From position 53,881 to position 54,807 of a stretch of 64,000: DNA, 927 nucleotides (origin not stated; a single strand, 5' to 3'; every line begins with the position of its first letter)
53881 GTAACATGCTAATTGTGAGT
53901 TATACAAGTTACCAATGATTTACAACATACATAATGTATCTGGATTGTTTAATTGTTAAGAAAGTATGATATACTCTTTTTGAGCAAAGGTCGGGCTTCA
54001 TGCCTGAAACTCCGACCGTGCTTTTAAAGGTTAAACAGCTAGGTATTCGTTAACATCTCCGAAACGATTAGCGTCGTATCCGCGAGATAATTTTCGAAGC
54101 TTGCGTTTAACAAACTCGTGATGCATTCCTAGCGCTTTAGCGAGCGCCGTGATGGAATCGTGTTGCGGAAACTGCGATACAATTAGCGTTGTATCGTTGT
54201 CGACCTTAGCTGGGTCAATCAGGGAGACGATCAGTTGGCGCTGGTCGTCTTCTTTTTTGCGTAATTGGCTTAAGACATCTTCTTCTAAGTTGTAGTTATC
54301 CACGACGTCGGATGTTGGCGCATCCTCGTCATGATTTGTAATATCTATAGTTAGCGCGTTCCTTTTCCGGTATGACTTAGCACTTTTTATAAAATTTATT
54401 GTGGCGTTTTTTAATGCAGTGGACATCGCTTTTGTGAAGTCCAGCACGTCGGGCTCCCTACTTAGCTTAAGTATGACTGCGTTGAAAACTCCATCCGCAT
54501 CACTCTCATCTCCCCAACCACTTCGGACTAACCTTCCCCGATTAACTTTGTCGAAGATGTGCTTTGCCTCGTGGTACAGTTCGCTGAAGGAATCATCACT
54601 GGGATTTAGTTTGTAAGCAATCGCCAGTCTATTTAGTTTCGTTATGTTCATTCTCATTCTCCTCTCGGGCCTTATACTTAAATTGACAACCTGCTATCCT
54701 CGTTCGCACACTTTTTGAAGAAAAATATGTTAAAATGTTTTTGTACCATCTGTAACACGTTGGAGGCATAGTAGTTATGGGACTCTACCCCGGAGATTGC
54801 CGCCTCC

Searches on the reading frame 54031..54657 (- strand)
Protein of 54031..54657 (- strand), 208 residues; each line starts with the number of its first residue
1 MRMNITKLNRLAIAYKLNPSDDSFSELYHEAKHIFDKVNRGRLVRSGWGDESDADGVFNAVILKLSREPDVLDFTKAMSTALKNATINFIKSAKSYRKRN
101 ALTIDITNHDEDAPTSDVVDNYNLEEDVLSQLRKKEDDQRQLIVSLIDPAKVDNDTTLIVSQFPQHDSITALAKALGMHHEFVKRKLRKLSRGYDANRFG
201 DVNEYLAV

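Call 8: search_dna_similar(query=window:54031-54657:-, collection=phages, mode=protein)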
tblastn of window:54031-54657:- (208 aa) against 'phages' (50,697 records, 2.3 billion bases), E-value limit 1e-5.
Records with a match: 5; places in all: 5; records where one place covers at least 80% of the query: 3.
Best place of each record, by identity: <60% 5.
By first word of the organism name: Bacillus 5.
By host as written in the record: Bacillus sp. MGK1 2; Bacillus subtilis 2; Bacillus subtilis 18 1.
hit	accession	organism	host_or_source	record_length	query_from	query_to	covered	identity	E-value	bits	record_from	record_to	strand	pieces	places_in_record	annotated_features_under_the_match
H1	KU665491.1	Bacillus phage Mgbh1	Bacillus sp. MGK1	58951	44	207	79%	37.5%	2e-14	77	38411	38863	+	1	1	hypothetical protein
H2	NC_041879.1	Bacillus phage Mgbh1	Bacillus sp. MGK1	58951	44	207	79%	37.5%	2e-14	77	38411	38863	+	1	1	hypothetical protein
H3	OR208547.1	Bacillus phage phi18-2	Bacillus subtilis 18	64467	7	208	97%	28.8%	4e-8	58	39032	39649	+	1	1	hypothetical protein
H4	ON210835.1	Bacillus phage 268TH002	Bacillus subtilis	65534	7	208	97%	28.4%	5e-7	55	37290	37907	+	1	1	52: RNA polymerase sigma factor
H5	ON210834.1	Bacillus phage 268TH007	Bacillus subtilis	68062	7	208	97%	28.4%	5e-7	55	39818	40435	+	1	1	56: RNA polymerase sigma factor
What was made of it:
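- Tried and rejected: Only tblastn found distant Bacillus phages (call 8).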

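Call 9: search_protein_families(library=pfam, proteins=[window:54031-54657:-], max_evalue=1)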
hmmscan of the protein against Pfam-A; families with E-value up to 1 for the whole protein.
window:54031-54657:- (208 aa): 4 families
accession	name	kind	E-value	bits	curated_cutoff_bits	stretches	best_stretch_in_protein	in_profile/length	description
PF18024.7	HTH_50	-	0.00041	20.4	27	1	155-189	12-46/50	Helix-turn-helix domain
PF22798.2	DUF5817_CT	-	0.019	15.3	29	1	164-192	13-41/54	DUF5817, C-terminal domain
PF07278.17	DUF1441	-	0.1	12.9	35.1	0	168-191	2-25/147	Protein of unknown function (DUF1441)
PF12663.12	DUF3788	-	0.17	12.3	25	1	62-110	72-115/128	Protein of unknown function (DUF3788)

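Call 15: find_homologous_proteins(query=window:54031-54657:-)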
Query window:54031-54657:- (208 aa): 71 proteins with E <= 0.001 among 311 candidates.
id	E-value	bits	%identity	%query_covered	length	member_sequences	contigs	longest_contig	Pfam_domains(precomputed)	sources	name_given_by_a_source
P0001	1.2e-130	451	100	100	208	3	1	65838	-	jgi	jgi:hypothetical protein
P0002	8.4e-81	288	65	99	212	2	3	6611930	-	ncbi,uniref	ncbi:hypothetical protein [Paenibacillus amylolyticus]|uniref:hypothetical protein n=1 Tax=Paenibaci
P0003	8.3e-65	236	58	99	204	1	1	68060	-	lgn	-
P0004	3.1e-58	215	53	99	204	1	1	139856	-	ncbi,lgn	ncbi:hypothetical protein [Paenibacillus sp. Marseille-Q9583]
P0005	2.4e-56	209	53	99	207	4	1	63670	-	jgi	jgi:DNA-directed RNA polymerase specialized sigma24 family protein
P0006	2.7e-56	208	55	99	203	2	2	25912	-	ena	-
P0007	4.9e-56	207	54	99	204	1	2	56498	-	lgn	-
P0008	4.5e-54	201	54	99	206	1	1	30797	-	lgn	-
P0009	4.4e-52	195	51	99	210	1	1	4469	-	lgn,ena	-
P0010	4.8e-52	194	53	99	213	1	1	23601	-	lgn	-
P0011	1.3e-51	193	52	99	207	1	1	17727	PF18024.8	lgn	-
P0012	1.6e-51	193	51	99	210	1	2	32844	-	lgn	-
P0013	3.0e-50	189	48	99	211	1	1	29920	-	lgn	-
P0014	1.0e-49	187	50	99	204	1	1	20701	-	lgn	-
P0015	3.0e-49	185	53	99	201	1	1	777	-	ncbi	ncbi:hypothetical protein D3C78_1303870 [compost metagenome]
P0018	5.0e-48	181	49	99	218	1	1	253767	-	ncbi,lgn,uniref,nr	ncbi:sigma-70 family RNA polymerase sigma factor [Paenibacillus sp. UASWS1643]|uniref:sigma-70 famil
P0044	1.5e-34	137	42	98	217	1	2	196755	-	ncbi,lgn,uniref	ncbi:hypothetical protein ACIFQM_11110 [Paenibacillus sp. NRS-1782]|uniref:hypothetical protein n=1 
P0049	3.3e-32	130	41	99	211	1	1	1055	-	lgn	-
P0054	1.2e-30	125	39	99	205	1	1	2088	-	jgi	jgi:DNA-directed RNA polymerase specialized sigma24 family protein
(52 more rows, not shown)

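Call 16: find_encoding_contigs(protein=P0002, flank=10000, max_places=2)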
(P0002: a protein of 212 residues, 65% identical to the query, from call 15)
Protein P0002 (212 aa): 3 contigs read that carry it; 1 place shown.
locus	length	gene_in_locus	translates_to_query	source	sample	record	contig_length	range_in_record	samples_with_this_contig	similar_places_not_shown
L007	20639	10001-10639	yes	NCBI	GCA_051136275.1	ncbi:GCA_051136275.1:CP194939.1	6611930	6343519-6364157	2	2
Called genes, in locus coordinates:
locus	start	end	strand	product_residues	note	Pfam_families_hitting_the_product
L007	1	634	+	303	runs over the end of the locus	-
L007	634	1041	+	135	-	PF13730:HTH_36 (weak)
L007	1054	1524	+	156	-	PF01541:GIY-YIG (weak)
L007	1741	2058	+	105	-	-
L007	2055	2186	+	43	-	-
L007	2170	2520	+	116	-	-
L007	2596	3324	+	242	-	PF09669:Phage_pRha, PF03374:ANT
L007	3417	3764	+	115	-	-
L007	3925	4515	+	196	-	-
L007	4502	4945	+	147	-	-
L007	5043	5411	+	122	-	PF09643:YopX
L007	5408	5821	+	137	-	PF12961:DUF3850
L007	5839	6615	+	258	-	-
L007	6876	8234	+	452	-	PF13481:AAA_25, PF03796:DnaB_C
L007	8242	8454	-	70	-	PF12844:HTH_19 (weak), PF01381:HTH_3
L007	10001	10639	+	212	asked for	-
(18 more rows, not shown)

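Call 17: find_encoding_contigs(protein=P0003, flank=10000, max_places=2)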
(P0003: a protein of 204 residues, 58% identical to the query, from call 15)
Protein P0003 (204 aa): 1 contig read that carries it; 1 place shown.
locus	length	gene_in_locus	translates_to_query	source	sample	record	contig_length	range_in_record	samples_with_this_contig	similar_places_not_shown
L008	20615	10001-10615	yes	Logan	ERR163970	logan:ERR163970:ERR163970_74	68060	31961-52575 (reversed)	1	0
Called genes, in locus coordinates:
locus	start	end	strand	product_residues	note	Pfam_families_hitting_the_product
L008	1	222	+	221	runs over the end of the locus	PF04542:Sigma70_r2 (weak), PF13384:HTH_23 (faint), PF04545:Sigma70_r4 (faint), PF08281:Sigma70_r4_2 (faint), PF13518:HTH_28 (faint)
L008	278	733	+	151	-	-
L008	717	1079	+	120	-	-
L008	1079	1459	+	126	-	-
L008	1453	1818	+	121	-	-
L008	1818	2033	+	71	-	-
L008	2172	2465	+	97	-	-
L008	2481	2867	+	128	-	PF18066:Phage_ABA_S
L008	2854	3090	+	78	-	-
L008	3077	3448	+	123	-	-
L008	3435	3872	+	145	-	-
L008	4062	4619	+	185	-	-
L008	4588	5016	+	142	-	-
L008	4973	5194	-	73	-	-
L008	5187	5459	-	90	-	PF24726:DUF7678 (weak)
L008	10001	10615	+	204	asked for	-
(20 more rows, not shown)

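Call 18: find_encoding_contigs(protein=P0005, flank=10000, max_places=2)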
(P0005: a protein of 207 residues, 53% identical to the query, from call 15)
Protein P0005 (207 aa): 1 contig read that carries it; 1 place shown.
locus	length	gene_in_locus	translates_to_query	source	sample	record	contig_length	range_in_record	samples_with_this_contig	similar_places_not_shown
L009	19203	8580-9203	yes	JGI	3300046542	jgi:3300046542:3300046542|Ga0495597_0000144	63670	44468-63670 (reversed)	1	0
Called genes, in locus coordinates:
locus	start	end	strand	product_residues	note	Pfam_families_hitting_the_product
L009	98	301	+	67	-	-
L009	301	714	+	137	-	-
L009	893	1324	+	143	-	-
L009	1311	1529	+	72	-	-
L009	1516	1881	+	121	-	-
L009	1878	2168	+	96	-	-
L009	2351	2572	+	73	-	-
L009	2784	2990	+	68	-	-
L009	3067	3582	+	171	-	-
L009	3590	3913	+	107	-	-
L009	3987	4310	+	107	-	-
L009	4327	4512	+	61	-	-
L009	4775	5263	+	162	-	-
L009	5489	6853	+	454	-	PF13481:AAA_25 (faint)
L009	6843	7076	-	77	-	PF13560:HTH_31, PF12844:HTH_19, PF01381:HTH_3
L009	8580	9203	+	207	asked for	-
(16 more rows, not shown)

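Call 23: search_protein_families(library=phrogs, proteins=[window:54031-54657:-], max_evalue=0.001)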
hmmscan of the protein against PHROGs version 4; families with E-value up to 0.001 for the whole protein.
window:54031-54657:- (208 aa): 0 families

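Call 26: search_solved_structures(query=A2, max_evalue=10, show_alignments=2)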
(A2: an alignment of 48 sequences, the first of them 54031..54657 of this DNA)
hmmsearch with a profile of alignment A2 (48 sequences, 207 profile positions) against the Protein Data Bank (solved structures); distinct sequences matched with E-value up to 10: 4.
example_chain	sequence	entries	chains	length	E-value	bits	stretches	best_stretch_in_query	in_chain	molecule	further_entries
5zx2_F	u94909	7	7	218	0.18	14.9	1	47-111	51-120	ECF RNA polymerase sigma factor SigH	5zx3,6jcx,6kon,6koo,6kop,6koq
3onq_A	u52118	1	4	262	0.66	13.1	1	141-190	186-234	Regulator of polyketide synthase expression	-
5wuq_A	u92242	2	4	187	0.67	13.1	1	24-95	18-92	ECF RNA polymerase sigma factor SigW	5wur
5uxx_A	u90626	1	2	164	0.74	12.9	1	45-97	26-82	RNA polymerase sigma factor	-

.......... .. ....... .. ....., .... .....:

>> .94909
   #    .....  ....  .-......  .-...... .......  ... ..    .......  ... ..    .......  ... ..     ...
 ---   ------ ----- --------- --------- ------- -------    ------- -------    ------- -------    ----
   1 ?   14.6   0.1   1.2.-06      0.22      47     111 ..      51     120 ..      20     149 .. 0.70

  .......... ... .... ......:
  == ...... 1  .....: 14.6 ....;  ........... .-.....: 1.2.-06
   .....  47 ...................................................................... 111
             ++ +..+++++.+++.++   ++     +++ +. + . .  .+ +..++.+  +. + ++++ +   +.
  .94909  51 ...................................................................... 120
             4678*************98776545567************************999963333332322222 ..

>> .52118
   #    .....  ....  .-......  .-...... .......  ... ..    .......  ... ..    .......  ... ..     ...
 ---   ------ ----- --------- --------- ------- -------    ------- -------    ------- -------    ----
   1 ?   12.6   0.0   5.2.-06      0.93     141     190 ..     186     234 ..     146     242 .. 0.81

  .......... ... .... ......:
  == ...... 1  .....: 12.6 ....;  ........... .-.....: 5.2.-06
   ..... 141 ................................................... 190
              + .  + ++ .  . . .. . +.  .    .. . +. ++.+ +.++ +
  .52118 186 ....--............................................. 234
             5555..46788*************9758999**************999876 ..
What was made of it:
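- On Sigma-70-family (ECF-like) sigma factor with cognate promoter: A profile search gives marginal hits to the sigma2 domains of SigH and SigW (call 26).
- A profile search against PDB gives marginal hits to the sigma2 domains of ECF SigH and SigW (call 26).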

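Call 27: search_protein_families(library=pfam, alignment_id=A2, max_evalue=0.01)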
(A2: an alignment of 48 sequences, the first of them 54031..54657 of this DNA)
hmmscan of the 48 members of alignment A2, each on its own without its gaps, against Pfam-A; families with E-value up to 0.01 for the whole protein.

A. member 1, window:54031-54657:- (208 aa): 1 family
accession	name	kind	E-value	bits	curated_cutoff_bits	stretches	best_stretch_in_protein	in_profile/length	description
PF18024.7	HTH_50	-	0.00041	20.4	27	1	155-189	12-46/50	Helix-turn-helix domain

B. families by the number of members that match (of 48 scanned): 11 families
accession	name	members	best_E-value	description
PF18024.7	HTH_50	33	6.4e-08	Helix-turn-helix domain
PF07453.19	NUMOD1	12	0.00017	NUMOD1 domain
PF04542.20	Sigma70_r2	9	1.2e-10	Sigma-70 region 2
PF13556.12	HTH_30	4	0.0017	PucR C-terminal helix-turn-helix domain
PF14056.11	DUF4250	2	0.002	Domain of unknown function (DUF4250)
PF13936.12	HTH_38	2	0.0029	Helix-turn-helix domain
PF13545.12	HTH_Crp_2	2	0.0034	Crp-like helix-turn-helix domain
PF10098.14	DUF2336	1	0.0052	Uncharacterised protein conserved in bacteria (DUF2336)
PF15917.11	Piezo_TM25-28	1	0.0055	Piezo TM25-28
PF12840.13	HTH_20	1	0.006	Helix-turn-helix domain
PF17351.7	DUF5380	1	0.009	Family of unknown function (DUF5380)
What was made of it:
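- On Pfam Sigma70_r2 / Sigma70_r4: Nine of 48 homologues, those with a different N-domain, hit Sigma70_r2 (call 27).
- Nine of 48 family members hit Pfam Sigma70_r2 (call 27).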

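Call 32: predict_structure(alignment_id=A2)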
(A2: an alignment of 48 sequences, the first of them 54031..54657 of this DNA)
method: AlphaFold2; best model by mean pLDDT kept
length: 208 residues; sequences in the alignment: 48
mean_pLDDT: 82.5   pTM: 0.50
mean pLDDT of the five models: 82.5, 82.4, 81.1, 80.4, 78.8
residues with pLDDT >= 90: 104; 70-90: 43; 50-70: 51; < 50: 10
segments of 3 or more residues with pLDDT < 50: 114-121
pLDDT, mean of each block of 10 residues (from residue 1): 84 97 98 96 96 98 96 96 98 93 65 48 63 68 68 85 86 92 86 61 55
secondary structure, 60 per line:
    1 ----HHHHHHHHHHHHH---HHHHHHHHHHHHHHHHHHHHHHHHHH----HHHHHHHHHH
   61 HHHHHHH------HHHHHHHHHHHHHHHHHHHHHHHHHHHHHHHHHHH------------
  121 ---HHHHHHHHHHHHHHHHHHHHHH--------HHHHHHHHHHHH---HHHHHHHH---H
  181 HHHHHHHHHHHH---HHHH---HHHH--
elements in order: H5-17 H21-46 H51-67 H74-108 H124-145 H154-165 H169-176 H180-192 H196-199 H203-206
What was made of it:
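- On Sigma-70-family (ECF-like) sigma factor with cognate promoter: The AF2 model has two helical domains joined by a low-confidence linker (call 32).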

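Call 35: find_related_loci(query=A2, collection=genome_contigs, flank=10000)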
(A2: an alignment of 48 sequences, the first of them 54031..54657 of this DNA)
Query A2 (208 aa) in genome_contigs; peptide patterns used: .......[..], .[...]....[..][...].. (x = any residue, [..] = any of these).
110 stretches matched a pattern; 18 encode a relative of the query (tblastn E <= 1e-3); 18 distinct loci.
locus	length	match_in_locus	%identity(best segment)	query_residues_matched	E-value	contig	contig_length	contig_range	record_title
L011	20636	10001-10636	65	3-208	1e-90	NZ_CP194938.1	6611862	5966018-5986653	Paenibacillus amylolyticus strain Lu_Sv_028 chromosome, complete genome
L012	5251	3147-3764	51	2-208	2e-55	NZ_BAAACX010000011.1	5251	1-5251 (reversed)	Paenibacillus motobuensis strain JCM 12774 sequence11, whole genome shotgun sequence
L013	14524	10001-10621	48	2-208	2e-52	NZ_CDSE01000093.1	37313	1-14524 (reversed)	Paenibacillus dakarensis strain FF9, whole genome shotgun sequence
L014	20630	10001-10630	45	1-208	2e-48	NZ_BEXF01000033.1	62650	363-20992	Brevibacillus reuszeri strain NIT02 contig33, whole genome shotgun sequence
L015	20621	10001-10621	46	2-208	1e-43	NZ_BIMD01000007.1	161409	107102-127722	Paenibacillus humicus NBRC 102415 PHU01S_CON000007, whole genome shotgun sequence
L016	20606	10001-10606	43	3-208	1e-41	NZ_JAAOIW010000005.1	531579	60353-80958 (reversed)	Paenibacillus agricola strain S3N08 contig5, whole genome shotgun sequence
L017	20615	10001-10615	39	3-208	8e-39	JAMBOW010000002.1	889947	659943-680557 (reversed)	Neobacillus mesonae strain MER 107 NODE_2_, whole genome shotgun sequence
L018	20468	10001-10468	48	48-208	3e-37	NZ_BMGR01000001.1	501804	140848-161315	Paenibacillus abyssi strain CGMCC 1.12987 sequence01, whole genome shotgun sequence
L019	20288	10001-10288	66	110-208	9e-37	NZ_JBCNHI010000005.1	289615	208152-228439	Paenibacillus jamilae strain NRS-1303 NRS_1303_contig_0000005, whole genome shotgun sequence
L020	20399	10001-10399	54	78-208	2e-36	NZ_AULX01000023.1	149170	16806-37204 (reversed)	Paenibacillus pinihumi DSM 23905 = JCM 16419 strain DSM 23905 H583DRAFT_scaffold00013.13_C, whole genome shotgun sequenc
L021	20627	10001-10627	40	3-208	1e-35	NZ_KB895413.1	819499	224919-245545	Paenibacillus terrigena DSM 21567 C558DRAFT_scaffold00002.2, whole genome shotgun sequence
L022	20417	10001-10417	51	71-208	2e-35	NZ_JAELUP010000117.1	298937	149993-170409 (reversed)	Paenibacillus roseus strain MAHUQ-46 velvet_auto_83_118, whole genome shotgun sequence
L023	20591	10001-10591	41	10-207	8e-32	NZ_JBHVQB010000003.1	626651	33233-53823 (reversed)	Paenibacillus sp. NPDC057967 NPDC057967_T36_E4.ctg-0003, whole genome shotgun sequence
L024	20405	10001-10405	51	82-208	5e-30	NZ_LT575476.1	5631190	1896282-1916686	Paenibacillus tuaregi strain Marseille-P2472T, whole genome shotgun sequence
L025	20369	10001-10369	48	91-208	1e-25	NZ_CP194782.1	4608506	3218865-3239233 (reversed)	Paenibacillus sp. SN-8-1 chromosome, complete genome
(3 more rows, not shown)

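Call 37: fold_search(model_id=the predicted structure, library=pdb)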
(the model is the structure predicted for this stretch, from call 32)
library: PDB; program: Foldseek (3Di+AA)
matches with E <= 10: 303; with E <= 0.001: 0
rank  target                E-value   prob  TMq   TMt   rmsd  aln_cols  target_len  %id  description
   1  9n9q_C                1.5e-02  0.98  0.31  0.26  16.2       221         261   14  Cryo-EM structure of the RNA-guided transcription complex (released 2025-12-24)
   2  9a4r_A                1.5e-02  1.00  0.34  0.33  18.8       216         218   16  Integrative model of RPSH-RPOB by crosslinking MS and deep learning (released 2024-09-18)
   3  8hkc_E                2.2e-02  0.99  0.34  0.27  17.4       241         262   11  Cryo-EM structure of E. coli RNAP sigma32 complex (released 2023-05-31)
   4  9a50_A                2.3e-02  0.99  0.34  0.28  16.1       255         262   12  Integrative model of RPSB-RPOC by crosslinking MS and deep learning (released 2024-09-18)
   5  6dv9_F                2.4e-02  0.98  0.28  0.33  17.3       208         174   17  Crystal structure of Mycobacterium tuberculosis transcription initiation complex(ECF sigma factor L) containing 5nt RN (released 2019-02-20)
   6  5zx2_F                4.4e-02  0.84  0.23  0.26  15.5       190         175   14  Mycobacterium tuberculosis RNA polymerase transcription initiation complex with ECF sigma factor sigma H and 7nt RNA (released 2019-03-20)
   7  9a7s_A                4.9e-02  0.93  0.29  0.25  17.7       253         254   11  Integrative model of RPSD-RPOB by crosslinking MS and deep learning (released 2024-09-18)
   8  6kop_F                6.0e-02  0.90  0.24  0.30  15.7       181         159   14  Mycobacterium tuberculosis initial transcription complex comprising sigma H and 5'-OH RNA of 9 nt (released 2020-03-11)
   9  1or7_A                8.5e-02  0.97  0.34  0.38  20.4       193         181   16  Crystal Structure of Escherichia coli sigmaE with the Cytoplasmic Domain of its Anti-sigma RseA (released 2003-04-15)
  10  6omf_F                9.8e-02  0.92  0.33  0.26  17.2       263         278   12  CryoEM structure of SigmaS-transcription initiation complex with activator Crl (released 2019-08-28)
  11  9m9e_F                9.8e-02  0.80  0.29  0.32  11.9       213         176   14  Structural Basis of Pausing During Transcription Initiation in Mycobacterium tuberculosis (released 2026-01-14)
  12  6uu7_FFF              1.1e-01  0.85  0.31  0.25  18.8       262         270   12  E. coli sigma-S transcription initiation complex with a 6-nt RNA and an NTP ("Old" crystal soaked with UTP, CTP, ddG (released 2020-08-26)
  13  8x6g_H                1.5e-01  0.93  0.33  0.29  16.3       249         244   10  Cryo-EM structure of Staphylococcus aureus sigB-dependent RNAP-promoter open complex (released 2024-06-05)
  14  9a58_A                1.5e-01  0.92  0.34  0.21  18.4       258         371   14  Integrative model of SIGA-RPOC by crosslinking MS and deep learning (released 2024-09-18)
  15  8z6g_B                1.7e-01  0.87  0.29  0.34  18.9       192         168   14  the AlgU-MucAcyto complex structure in Pseudomonas aeruginosa (released 2024-05-08)
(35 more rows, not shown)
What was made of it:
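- On Sigma-70-family (ECF-like) sigma factor with cognate promoter: The Foldseek PDB top hits are almost exclusively sigma factors, with probability up to 1.0 (call 37).
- The AF2 model (pLDDT 82.5, call 32) has Foldseek PDB hits that are almost all sigma factors: sigma32, SigL, SigH, SigE, SigW, with probability up to 1.0 and best E 0.015 (call 37).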

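Call 49: search_dna_similar(query=window:54031-54657:-, collection=plasmids, mode=protein, max_evalue=0.001)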
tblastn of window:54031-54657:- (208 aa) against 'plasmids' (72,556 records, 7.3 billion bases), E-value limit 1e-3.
Records with a match: 3; places in all: 3; records where one place covers at least 80% of the query: 2.
Best place of each record, by identity: <60% 3.
By first word of the organism name: Bacillus 2; Paenibacillus 1.
By predicted mobility (MOB-suite, as given by PLSDB): non-mobilizable 3.
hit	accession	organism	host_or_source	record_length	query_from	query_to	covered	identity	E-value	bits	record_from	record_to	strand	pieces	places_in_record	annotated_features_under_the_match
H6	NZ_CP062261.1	Paenibacillus sp. JNUCC32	Whole organism,Baengnokdam Summit ...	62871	3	206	98%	37.2%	2e-32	130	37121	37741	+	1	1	hypothetical protein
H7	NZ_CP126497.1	Bacillus paralicheniformis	piglet,mixed culture,feces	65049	7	208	97%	28.3%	1e-11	70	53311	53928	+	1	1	hypothetical protein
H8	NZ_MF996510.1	Bacillus glycinifermentans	Homo sapiens,blood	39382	73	208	65%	29.1%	2e-8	61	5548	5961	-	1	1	sigma factor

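Call 56: get_annotated_region(hit=H1, flank=20000)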
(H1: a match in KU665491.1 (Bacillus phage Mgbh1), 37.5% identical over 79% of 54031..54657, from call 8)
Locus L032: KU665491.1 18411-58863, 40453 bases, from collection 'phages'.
description: Bacillus phage Mgbh1, complete genome.
organism: Bacillus phage Mgbh1 (NCBI taxid 1796993)
taxonomy: Viruses; Duplodnaviria; Heunggongvirae; Uroviricota; Caudoviricetes; Magadivirus; Magadivirus Mgbh1
host: Bacillus sp. MGK1; source: Lake Magadi sediment; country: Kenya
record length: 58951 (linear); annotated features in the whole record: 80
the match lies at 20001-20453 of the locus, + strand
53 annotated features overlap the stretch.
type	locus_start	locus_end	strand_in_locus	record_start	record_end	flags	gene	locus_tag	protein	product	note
CDS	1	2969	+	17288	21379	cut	-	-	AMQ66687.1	tail tape measure protein-like protein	gp28; tape_meas_TP901 and COG5412 domains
CDS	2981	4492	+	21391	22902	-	-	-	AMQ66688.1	tail-like protein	gp29; Sipho_tail domain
CDS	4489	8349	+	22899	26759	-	-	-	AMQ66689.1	hypothetical protein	gp30; Prophage_tail superfamily domain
CDS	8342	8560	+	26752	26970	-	-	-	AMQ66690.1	hypothetical protein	gp31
CDS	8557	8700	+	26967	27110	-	-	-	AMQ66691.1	hypothetical protein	gp32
CDS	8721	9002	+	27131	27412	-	-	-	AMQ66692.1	holin-like protein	gp33; DUF2762 domain; BhlA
CDS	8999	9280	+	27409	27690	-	-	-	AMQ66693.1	holin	gp34; Phage_holin_1 domain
CDS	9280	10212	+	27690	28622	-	-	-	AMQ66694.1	N-acetylmuramoyl-L-alanine amidase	gp35; PGRP and PG_binding_1 domains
CDS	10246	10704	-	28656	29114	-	-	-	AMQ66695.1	hypothetical protein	gp36; cas_Csd_1 and HTH_17 domains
CDS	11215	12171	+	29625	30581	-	-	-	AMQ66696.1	tyrosine recombinase XerD-like protein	gp37; DNA_BRE_C superfamily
CDS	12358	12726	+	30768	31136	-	-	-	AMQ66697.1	transcriptional regulator-like protein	gp38; HTH_36 domain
CDS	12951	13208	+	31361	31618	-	-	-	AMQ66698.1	hypothetical protein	gp39; PRK15032 domain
CDS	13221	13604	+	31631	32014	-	-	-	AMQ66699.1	hypothetical protein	gp40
CDS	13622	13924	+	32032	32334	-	-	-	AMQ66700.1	hypothetical protein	gp41; IDEAL domain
CDS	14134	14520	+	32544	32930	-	-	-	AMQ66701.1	hypothetical protein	gp42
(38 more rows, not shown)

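Call 62: find_encoding_contigs(protein=P0044, flank=10000, max_places=1)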
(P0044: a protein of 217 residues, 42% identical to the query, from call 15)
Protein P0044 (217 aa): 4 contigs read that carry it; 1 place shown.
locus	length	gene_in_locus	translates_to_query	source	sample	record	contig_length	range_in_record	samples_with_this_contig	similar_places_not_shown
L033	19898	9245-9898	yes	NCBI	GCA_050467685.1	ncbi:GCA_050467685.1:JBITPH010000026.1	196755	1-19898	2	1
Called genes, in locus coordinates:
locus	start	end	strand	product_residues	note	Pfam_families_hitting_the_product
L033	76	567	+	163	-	-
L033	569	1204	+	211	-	-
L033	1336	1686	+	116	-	-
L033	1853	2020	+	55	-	-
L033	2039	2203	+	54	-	-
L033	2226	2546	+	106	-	PF18066:Phage_ABA_S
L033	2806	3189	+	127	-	-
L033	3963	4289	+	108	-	-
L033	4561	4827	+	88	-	-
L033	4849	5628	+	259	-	-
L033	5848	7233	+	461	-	PF13481:AAA_25 (weak), PF03796:DnaB_C (weak)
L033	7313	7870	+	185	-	-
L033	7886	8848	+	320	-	PF13155:Toprim_2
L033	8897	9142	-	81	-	PF13412:HTH_24 (weak), PF01381:HTH_3, PF12844:HTH_19 (weak), PF13443:HTH_26 (weak)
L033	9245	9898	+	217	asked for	-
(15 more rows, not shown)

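Call 63: find_encoding_contigs(protein=P0054, flank=10000, max_places=1)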
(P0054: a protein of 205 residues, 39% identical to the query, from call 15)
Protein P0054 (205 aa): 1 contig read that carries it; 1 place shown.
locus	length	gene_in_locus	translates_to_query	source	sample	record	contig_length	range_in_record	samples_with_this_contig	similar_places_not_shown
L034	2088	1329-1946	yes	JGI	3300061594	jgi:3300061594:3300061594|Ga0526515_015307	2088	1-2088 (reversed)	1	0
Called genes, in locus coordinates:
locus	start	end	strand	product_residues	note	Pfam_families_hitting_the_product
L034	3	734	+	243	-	?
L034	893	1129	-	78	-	-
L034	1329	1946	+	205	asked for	-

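Call 64: find_encoding_contigs(protein=P0049, flank=10000, max_places=1)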
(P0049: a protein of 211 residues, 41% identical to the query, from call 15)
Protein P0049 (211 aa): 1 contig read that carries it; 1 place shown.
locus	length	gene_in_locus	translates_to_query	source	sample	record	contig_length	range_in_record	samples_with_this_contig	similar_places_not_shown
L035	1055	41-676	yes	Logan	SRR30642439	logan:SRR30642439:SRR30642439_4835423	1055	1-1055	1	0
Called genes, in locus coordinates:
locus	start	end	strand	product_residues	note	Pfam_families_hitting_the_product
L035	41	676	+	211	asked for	-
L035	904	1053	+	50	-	?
